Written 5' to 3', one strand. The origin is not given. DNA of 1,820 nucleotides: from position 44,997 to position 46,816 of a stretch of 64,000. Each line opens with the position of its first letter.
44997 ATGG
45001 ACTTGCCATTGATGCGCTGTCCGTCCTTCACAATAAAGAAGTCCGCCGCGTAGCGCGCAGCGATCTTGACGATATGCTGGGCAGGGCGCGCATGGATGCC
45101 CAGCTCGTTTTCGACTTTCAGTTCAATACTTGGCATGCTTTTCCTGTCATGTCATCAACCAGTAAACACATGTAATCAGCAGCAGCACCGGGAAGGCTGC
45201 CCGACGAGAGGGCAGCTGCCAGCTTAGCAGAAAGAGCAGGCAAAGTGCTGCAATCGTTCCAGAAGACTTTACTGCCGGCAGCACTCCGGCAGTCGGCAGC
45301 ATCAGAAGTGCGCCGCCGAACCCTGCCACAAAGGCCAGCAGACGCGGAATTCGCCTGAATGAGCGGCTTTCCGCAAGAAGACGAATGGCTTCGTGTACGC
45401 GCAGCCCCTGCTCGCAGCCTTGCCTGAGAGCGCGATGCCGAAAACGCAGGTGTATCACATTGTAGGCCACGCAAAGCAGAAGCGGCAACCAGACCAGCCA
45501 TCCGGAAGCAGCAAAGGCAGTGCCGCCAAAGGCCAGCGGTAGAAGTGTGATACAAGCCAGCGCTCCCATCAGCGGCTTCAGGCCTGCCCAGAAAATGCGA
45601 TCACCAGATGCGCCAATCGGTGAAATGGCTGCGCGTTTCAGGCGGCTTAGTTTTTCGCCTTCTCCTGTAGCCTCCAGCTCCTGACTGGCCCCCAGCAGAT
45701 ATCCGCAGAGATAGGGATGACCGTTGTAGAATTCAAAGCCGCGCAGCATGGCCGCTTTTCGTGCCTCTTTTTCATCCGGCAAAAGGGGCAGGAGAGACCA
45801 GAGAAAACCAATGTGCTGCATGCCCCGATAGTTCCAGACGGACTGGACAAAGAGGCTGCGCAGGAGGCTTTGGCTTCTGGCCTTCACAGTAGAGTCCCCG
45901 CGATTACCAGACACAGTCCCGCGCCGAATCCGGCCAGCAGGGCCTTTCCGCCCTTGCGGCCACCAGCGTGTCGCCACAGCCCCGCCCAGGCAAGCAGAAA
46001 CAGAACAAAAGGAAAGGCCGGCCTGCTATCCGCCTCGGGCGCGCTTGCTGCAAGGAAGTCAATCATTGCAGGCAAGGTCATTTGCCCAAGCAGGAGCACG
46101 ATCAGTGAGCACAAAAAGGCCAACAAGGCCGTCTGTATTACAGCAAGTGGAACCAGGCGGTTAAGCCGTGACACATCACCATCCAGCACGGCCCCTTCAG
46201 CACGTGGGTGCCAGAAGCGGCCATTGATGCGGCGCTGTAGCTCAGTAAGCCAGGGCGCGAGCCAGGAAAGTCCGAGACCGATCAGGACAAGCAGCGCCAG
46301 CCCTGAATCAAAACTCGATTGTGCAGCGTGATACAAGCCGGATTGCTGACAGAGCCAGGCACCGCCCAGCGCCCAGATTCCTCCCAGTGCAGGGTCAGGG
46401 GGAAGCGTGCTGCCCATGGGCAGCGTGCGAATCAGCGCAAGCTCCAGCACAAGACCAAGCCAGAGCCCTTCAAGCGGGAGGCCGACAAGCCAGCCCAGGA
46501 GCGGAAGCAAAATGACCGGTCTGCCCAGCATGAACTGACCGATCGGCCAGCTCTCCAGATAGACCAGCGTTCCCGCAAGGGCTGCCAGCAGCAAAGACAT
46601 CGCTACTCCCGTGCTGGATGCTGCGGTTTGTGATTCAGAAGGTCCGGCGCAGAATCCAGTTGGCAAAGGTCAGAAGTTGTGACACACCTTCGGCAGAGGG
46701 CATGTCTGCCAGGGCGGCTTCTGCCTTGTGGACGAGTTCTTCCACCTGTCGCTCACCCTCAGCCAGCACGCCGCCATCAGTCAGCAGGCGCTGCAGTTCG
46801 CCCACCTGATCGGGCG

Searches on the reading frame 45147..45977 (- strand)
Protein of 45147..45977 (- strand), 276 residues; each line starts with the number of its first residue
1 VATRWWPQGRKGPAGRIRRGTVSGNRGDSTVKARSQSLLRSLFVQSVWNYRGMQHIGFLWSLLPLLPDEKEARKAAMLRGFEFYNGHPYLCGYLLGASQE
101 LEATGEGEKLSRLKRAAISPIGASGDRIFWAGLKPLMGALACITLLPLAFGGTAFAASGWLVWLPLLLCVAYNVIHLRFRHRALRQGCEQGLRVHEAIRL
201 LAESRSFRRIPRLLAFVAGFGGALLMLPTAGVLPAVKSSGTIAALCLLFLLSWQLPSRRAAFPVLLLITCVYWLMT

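Call 54: search_protein_families(library=pfam, proteins=[window:45147-45977:-], max_evalue=0.001)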
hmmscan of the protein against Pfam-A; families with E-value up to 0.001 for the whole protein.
window:45147-45977:- (276 aa): 1 family
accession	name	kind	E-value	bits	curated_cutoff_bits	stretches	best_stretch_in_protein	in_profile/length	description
PF03613.19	EIID-AGA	-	5.1e-23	82.1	25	1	32-198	5-168/265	PTS system mannose/fructose/sorbose family IID component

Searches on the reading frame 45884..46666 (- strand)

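Call 54: search_protein_families(library=pfam, proteins=[window:45884-46666:-], max_evalue=0.001)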
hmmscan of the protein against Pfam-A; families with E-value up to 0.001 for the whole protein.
window:45884-46666:- (260 aa): 1 family
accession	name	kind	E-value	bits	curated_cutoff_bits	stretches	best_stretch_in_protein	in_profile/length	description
PF03609.19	EII-Sor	-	8.1e-14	52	26.3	1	24-206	3-171/233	PTS system sorbose-specific iic component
